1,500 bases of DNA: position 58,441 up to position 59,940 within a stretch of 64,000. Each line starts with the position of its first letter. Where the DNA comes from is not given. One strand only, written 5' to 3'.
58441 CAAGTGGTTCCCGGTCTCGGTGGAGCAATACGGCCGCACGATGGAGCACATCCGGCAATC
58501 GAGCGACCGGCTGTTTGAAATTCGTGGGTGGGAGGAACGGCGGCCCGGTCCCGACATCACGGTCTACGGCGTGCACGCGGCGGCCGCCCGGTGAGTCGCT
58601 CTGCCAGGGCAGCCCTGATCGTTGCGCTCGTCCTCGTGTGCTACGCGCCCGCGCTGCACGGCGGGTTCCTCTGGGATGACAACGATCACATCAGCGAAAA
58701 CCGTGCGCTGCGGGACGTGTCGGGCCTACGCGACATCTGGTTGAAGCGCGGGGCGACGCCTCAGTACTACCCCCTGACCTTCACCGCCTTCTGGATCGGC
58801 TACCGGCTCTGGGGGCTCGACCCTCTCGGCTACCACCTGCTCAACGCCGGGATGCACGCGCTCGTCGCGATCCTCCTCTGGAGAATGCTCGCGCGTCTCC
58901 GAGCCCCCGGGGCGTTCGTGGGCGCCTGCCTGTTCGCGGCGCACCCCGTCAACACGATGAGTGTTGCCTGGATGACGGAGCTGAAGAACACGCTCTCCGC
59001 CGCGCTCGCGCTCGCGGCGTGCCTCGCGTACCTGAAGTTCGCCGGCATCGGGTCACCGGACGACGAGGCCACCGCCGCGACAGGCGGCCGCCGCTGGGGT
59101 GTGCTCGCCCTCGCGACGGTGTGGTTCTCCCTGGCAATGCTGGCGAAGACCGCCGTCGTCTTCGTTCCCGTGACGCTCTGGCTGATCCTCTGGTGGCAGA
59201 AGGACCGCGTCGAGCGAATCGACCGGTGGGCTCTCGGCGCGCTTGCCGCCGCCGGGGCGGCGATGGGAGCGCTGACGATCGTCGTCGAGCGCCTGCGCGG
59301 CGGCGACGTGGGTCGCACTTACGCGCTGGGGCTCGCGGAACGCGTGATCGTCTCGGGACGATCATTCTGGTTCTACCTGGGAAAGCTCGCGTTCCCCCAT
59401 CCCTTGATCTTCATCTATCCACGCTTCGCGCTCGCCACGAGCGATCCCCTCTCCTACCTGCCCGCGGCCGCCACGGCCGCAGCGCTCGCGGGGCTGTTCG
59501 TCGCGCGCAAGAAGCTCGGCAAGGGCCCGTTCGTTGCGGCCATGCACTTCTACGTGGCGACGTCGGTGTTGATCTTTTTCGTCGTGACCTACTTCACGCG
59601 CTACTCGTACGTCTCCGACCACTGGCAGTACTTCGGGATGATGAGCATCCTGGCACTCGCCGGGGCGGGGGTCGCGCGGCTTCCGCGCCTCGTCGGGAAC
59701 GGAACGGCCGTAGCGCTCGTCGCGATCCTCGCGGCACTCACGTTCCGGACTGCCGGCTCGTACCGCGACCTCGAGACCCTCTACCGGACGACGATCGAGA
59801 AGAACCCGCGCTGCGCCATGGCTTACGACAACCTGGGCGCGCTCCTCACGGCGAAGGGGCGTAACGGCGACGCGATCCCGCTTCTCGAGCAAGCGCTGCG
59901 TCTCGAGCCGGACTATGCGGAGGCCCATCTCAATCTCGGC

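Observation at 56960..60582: Translationally coupled GT39-like and TMTC-like GT-C glycosyltransferase pair next to Ser/Thr-rich secreted proteins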

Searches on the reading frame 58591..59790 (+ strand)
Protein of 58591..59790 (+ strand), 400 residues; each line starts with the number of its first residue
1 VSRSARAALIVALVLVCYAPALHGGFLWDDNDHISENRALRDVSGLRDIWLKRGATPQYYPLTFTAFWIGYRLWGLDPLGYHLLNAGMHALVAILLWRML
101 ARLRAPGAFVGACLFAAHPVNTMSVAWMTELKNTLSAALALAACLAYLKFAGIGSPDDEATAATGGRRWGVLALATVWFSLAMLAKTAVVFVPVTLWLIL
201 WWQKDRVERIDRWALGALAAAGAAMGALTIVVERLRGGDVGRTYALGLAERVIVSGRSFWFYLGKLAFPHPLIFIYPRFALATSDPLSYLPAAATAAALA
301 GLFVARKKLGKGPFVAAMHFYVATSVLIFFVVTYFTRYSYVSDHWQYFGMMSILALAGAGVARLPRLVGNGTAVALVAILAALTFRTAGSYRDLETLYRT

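Call 5: search_protein_families(library=pfam, proteins=[window:58591-59790:+], max_evalue=10)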
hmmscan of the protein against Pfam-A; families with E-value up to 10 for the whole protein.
window:58591-59790:+ (400 aa): 0 families

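Call 7: search_protein_families(library=ncbifam, proteins=[window:58591-59790:+], max_evalue=1)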
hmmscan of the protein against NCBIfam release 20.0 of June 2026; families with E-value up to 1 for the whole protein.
window:58591-59790:+ (400 aa): 0 families

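Call 8: search_solved_structures(query=window:58591-59790:+, max_evalue=10, show_alignments=2)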
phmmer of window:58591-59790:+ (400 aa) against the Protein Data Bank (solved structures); distinct sequences matched with E-value up to 10: 1.
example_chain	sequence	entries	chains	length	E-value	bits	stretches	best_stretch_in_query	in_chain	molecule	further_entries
9t5t_X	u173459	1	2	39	0.15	14.1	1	179-209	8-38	Photosystem II reaction center protein X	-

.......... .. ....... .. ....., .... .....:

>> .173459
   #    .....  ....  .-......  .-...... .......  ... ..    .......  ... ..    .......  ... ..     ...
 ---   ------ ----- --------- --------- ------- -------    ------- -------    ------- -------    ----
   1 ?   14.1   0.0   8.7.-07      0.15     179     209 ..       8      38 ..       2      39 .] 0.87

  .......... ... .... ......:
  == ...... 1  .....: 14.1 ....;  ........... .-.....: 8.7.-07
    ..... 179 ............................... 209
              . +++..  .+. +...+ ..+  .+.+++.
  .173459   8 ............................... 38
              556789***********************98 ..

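Call 10: find_homologous_proteins(query=window:58591-59790:+, max_evalue=0.001)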
Query window:58591-59790:+ (400 aa): 667 proteins with E <= 0.001 among 8000 candidates; the best 120 are listed.
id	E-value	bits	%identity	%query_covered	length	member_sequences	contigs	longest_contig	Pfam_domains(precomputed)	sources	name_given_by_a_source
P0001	1.8e-258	875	100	100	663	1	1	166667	PF03704.24,PF13431.13,PF23914.2,PF13414.13,PF13176.13,PF13428.13,PF13374.13,PF14559.13,PF24575.2,PF13371.13,PF00515.35,PF13424.13,PF21033.5,PF13432.13,PF13181.13,PF14561.13,PF07719.24,PF13174.13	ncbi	-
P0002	1.1e-153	530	64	99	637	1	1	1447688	PF03704.24,PF13431.13,PF23914.2,PF13414.13,PF13176.13,PF13428.13,PF13374.13,PF14559.13,PF24575.2,PF13371.13,PF00515.35,PF13424.13,PF21033.5,PF13432.13,PF13181.13,PF14561.13,PF07719.24,PF13174.13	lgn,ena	-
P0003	1.1e-147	510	62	98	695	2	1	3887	PF25063.1,PF03704.24,PF13431.13,PF23914.2,PF13414.13,PF10952.16,PF13176.13,PF13428.13,PF25064.2,PF13374.13,PF14559.13,PF24575.2,PF13371.13,PF00515.35,PF13424.13,PF21033.5,PF13432.13,PF13181.13,PF14561.13,PF07719.24,PF13174.13,PF10373.16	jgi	jgi:tetratricopeptide (TPR) repeat protein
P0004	6.3e-141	488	63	96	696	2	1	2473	PF03704.24,PF13431.13,PF23914.2,PF13414.13,PF13176.13,PF13428.13,PF13374.13,PF07721.21,PF14559.13,PF24575.2,PF13371.13,PF00515.35,PF13424.13,PF21033.5,PF13432.13,PF13429.13,PF13181.13,PF14561.13,PF07719.24,PF13174.13,PF20308.5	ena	-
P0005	1.5e-140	487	60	95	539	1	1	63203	PF14559.13,PF24575.2,PF13431.13,PF00515.35,PF13424.13,PF13176.13,PF13432.13,PF13428.13,PF13429.13,PF07719.24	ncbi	-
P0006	1.4e-126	441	54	98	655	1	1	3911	PF25063.1,PF13431.13,PF23914.2,PF13414.13,PF13176.13,PF13428.13,PF25064.2,PF13374.13,PF14559.13,PF24575.2,PF13371.13,PF00515.35,PF13424.13,PF21033.5,PF13432.13,PF13181.13,PF14561.13,PF07719.24,PF13174.13,PF10373.16,PF20308.5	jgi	jgi:protein O-mannosyl-transferase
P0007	2.6e-126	440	55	98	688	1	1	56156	PF03704.24,PF13431.13,PF23914.2,PF13414.13,PF13176.13,PF12569.15,PF13428.13,PF25064.2,PF13374.13,PF07721.21,PF14559.13,PF24575.2,PF13371.13,PF00515.35,PF12895.14,PF13424.13,PF21033.5,PF13432.13,PF13429.13,PF13181.13,PF14561.13,PF07719.24,PF13174.13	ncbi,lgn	-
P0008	6.0e-124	432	51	99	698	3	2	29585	PF03704.24,PF13414.13,PF13374.13,PF07721.21,PF24575.2,PF00515.35,PF13424.13,PF13429.13,PF14561.13,PF07719.24,PF13174.13,PF20308.5,PF25063.1,PF13431.13,PF23914.2,PF13176.13,PF13428.13,PF25064.2,PF14559.13,PF13371.13,PF21033.5,PF13432.13,PF13181.13,PF01239.29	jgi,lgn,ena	jgi:Tfp pilus assembly protein PilF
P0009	2.6e-123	430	54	96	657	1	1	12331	PF25063.1,PF03704.24,PF13431.13,PF13414.13,PF13176.13,PF13428.13,PF13374.13,PF07721.21,PF14559.13,PF24575.2,PF10516.16,PF13371.13,PF00515.35,PF13424.13,PF21033.5,PF13432.13,PF13181.13,PF07719.24,PF13174.13,PF20308.5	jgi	jgi:Flp pilus assembly protein TadD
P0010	9.3e-122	425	54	98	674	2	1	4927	PF03704.24,PF13414.13,PF13374.13,PF07721.21,PF24575.2,PF00515.35,PF13424.13,PF13429.13,PF14561.13,PF07719.24,PF13174.13,PF20308.5,PF25063.1,PF13431.13,PF23914.2,PF13176.13,PF13428.13,PF25064.2,PF14559.13,PF13371.13,PF17874.8,PF12895.14,PF21033.5,PF13432.13,PF13181.13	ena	-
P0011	3.4e-121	423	53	98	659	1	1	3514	PF13431.13,PF23914.2,PF13414.13,PF13176.13,PF13428.13,PF13374.13,PF14559.13,PF24575.2,PF00515.35,PF12895.14,PF13424.13,PF21033.5,PF13432.13,PF13181.13,PF07719.24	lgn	-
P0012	4.9e-121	422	54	98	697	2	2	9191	PF03704.24,PF13431.13,PF23914.2,PF13414.13,PF13176.13,PF13428.13,PF13374.13,PF07721.21,PF14559.13,PF24575.2,PF13371.13,PF00515.35,PF13424.13,PF21033.5,PF13432.13,PF13429.13,PF13181.13,PF14561.13,PF07719.24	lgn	-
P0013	6.5e-121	422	54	98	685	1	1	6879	PF25063.1,PF13431.13,PF23914.2,PF13414.13,PF13176.13,PF13428.13,PF25064.2,PF13374.13,PF07721.21,PF14559.13,PF24575.2,PF00515.35,PF12895.14,PF13424.13,PF21033.5,PF13432.13,PF13181.13,PF07719.24,PF13174.13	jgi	jgi:tetratricopeptide (TPR) repeat protein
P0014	1.3e-119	418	53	98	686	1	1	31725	PF25063.1,PF13431.13,PF23914.2,PF13414.13,PF13176.13,PF13428.13,PF25064.2,PF13374.13,PF14559.13,PF24575.2,PF00515.35,PF12895.14,PF13424.13,PF21033.5,PF13432.13,PF13429.13,PF13181.13,PF07719.24,PF13174.13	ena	-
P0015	2.0e-119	417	52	99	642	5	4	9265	PF13431.13,PF23914.2,PF13414.13,PF13176.13,PF13428.13,PF13374.13,PF07721.21,PF14559.13,PF00515.35,PF12895.14,PF13424.13,PF21033.5,PF13432.13,PF13181.13,PF07719.24,PF13174.13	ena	-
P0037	1.8e-112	394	56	88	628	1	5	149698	PF03704.24,PF13431.13,PF23914.2,PF13414.13,PF13176.13,PF13428.13,PF13374.13,PF14559.13,PF24575.2,PF13371.13,PF00515.35,PF12895.14,PF13424.13,PF13432.13,PF13181.13,PF14561.13,PF07719.24,PF13174.13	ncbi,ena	-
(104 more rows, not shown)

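Call 33: find_encoding_contigs(protein=P0001, flank=3000, max_places=3)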
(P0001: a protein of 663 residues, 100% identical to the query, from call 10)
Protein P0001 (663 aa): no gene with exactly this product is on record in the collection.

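Call 34: find_encoding_contigs(protein=P0002, flank=8000, max_places=2)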
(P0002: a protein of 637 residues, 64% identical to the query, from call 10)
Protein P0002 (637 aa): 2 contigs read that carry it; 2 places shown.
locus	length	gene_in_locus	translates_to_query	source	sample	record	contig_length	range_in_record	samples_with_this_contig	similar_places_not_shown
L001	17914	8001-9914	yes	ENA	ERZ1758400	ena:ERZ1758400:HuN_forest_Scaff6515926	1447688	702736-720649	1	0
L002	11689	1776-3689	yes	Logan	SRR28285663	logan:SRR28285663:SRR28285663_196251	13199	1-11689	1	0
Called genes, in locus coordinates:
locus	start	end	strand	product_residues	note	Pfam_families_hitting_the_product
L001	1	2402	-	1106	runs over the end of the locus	PF00128:Alpha-amylase, PF16657:Malt_amylase_C, PF18085:Mak_N_cap (weak)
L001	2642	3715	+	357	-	-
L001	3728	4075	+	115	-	-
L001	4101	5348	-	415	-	PF00069:Pkinase, PF07714:PK_Tyr_Ser-Thr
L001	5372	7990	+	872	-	PF00069:Pkinase, PF07714:PK_Tyr_Ser-Thr, PF03109:ABC1, PF07676:PD40 (faint), PF26549:Tricorn_N (faint), PF26550:Tricorn_2nd (faint)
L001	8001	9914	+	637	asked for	PF13432:TPR_16, PF13414:TPR_11, PF13424:TPR_12, PF13432:TPR_16, PF14559:TPR_19, PF07719:TPR_2, PF14559:TPR_19, PF13432:TPR_16, +17 more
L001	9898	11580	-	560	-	PF13231:PMT_2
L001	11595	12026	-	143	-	-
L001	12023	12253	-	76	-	-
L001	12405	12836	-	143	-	PF07883:Cupin_2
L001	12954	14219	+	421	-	-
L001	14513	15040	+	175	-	PF04542:Sigma70_r2, PF08281:Sigma70_r4_2, PF04545:Sigma70_r4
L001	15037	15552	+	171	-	-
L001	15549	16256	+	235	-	-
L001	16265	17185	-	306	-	PF00481:PP2C, PF13672:PP2C_2, PF07228:SpoIIE (weak)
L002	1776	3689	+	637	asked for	PF13432:TPR_16, PF13414:TPR_11, PF13424:TPR_12, PF13432:TPR_16, PF14559:TPR_19, PF07719:TPR_2, PF14559:TPR_19, PF13432:TPR_16, +17 more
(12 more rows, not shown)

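Call 35: find_encoding_contigs(protein=P0005, flank=8000, max_places=2)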
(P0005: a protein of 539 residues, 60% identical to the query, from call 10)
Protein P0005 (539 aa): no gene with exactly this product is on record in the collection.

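Call 54: search_protein_families(library=pfam, alignment_id=A2, max_evalue=0.001)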
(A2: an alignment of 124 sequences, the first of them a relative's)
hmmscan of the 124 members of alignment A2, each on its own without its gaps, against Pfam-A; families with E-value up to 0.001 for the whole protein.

A. member 1, L001:5372-7990:+ (872 aa): 5 families
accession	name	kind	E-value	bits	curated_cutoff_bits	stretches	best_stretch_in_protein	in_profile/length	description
PF00069.31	Pkinase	-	3.6e-44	151.6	31.7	1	24-286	2-252/263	Protein kinase domain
PF07714.23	PK_Tyr_Ser-Thr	-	4.5e-31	108.5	23.1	1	25-286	3-249/258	Protein tyrosine and serine/threonine kinase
PF07676.18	PD40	-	1.5e-16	60.3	20.9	0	701-723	8-30/38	WD40-like Beta Propeller Repeat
PF03109.22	ABC1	-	2.7e-08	33.7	22.9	1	68-180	110-220/244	ABC1 atypical kinase-like domain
PF01636.29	APH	-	4.3e-05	23.8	23.2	1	25-174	43-197/239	Phosphotransferase enzyme family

B. families by the number of members that match (of 124 scanned): 182 families (the first 25 are shown)
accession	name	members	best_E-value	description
PF07719.23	TPR_2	6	3.6e-58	Tetratricopeptide repeat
PF13428.12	TPR_14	6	1.5e-32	Tetratricopeptide repeat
PF00515.34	TPR_1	5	1.5e-60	Tetratricopeptide repeat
PF13181.12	TPR_8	5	3.7e-44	Tetratricopeptide repeat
PF13432.12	TPR_16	5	6.1e-43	Tetratricopeptide repeat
PF13424.12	TPR_12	5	4.7e-41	Tetratricopeptide repeat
PF14559.12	TPR_19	4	1.1e-30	Tetratricopeptide repeat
PF00326.27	Peptidase_S9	3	4e-61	Prolyl oligopeptidase family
PF13414.12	TPR_11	3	2.4e-58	TPR repeat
PF13431.12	TPR_17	3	4.3e-41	Tetratricopeptide repeat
PF13176.12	TPR_7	3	2.4e-26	Tetratricopeptide repeat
PF23914.1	TPR_CcmH_CycH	3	3.4e-19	Cytochrome c-type biogenesis protein H TPR domain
PF13174.12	TPR_6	3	2.5e-18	Tetratricopeptide repeat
PF13371.12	TPR_9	3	1.8e-12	Tetratricopeptide repeat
PF00561.26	Abhydrolase_1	3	2.5e-11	alpha/beta hydrolase fold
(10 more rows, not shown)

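Call 93: find_encoding_contigs(protein=P0007, flank=8000, max_places=1)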
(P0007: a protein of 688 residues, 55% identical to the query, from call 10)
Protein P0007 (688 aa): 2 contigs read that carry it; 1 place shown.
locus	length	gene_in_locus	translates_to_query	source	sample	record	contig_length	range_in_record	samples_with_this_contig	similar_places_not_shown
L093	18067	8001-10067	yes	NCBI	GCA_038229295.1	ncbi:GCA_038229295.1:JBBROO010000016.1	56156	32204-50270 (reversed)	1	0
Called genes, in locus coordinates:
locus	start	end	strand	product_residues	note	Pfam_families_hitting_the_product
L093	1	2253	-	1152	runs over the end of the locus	PF02384:N6_Mtase (faint), PF07669:Eco57I (weak)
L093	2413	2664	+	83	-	PF02604:PhdYeFM_antitox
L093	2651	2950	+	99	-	-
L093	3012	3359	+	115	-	-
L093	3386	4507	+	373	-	PF01966:HD, PF13286:HD_assoc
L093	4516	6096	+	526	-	-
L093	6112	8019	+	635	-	PF13522:GATase_6, PF13537:GATase_7, PF00733:Asn_synthase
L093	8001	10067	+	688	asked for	PF13414:TPR_11, PF13432:TPR_16, PF00515:TPR_1, PF07719:TPR_2, PF13414:TPR_11, PF13424:TPR_12, PF13432:TPR_16, PF14559:TPR_19, +24 more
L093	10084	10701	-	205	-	PF02190:LON_substr_bdg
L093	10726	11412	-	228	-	PF01487:DHquinase_I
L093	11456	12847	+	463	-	PF02397:Bac_transf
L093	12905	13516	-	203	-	PF00677:Lum_binding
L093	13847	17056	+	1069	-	PF07715:Plug, PF00593:TonB_dep_Rec_b-barrel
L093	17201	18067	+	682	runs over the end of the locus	PF13414:TPR_11 (weak), PF13432:TPR_16, PF00515:TPR_1 (weak), PF14559:TPR_19, PF13414:TPR_11, PF00515:TPR_1, PF07719:TPR_2, PF13414:TPR_11, +15 more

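Call 94: find_encoding_contigs(protein=P0037, flank=8000, max_places=1)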
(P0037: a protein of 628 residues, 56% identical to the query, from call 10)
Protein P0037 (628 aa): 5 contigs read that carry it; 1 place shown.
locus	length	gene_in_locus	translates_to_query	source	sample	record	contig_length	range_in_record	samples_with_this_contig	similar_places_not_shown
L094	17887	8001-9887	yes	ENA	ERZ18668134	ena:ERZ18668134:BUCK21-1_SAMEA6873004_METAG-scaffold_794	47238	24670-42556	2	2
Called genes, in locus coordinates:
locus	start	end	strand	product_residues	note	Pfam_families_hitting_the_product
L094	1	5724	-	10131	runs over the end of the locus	?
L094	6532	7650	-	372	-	PF02073:Peptidase_M29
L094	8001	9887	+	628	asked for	PF13424:TPR_12, PF13432:TPR_16, PF23914:TPR_CcmH_CycH (weak), PF13414:TPR_11, PF13432:TPR_16, PF14559:TPR_19, PF00515:TPR_1, PF13414:TPR_11, +14 more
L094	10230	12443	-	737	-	PF07719:TPR_2 (faint), PF07721:TPR_4 (faint), PF13424:TPR_12 (weak), PF13432:TPR_16 (weak), PF13424:TPR_12, PF14559:TPR_19 (weak), PF23914:TPR_CcmH_CycH (weak), PF13432:TPR_16 (weak), +13 more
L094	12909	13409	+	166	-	-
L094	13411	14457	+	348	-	-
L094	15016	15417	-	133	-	-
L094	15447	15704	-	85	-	-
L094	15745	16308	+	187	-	-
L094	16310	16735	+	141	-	-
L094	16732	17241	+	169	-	-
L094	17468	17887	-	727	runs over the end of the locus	PF13432:TPR_16, PF13432:TPR_16 (weak), PF13414:TPR_11, PF13432:TPR_16, PF14559:TPR_19 (weak), PF13414:TPR_11 (weak), PF13432:TPR_16, PF13424:TPR_12 (weak), +15 more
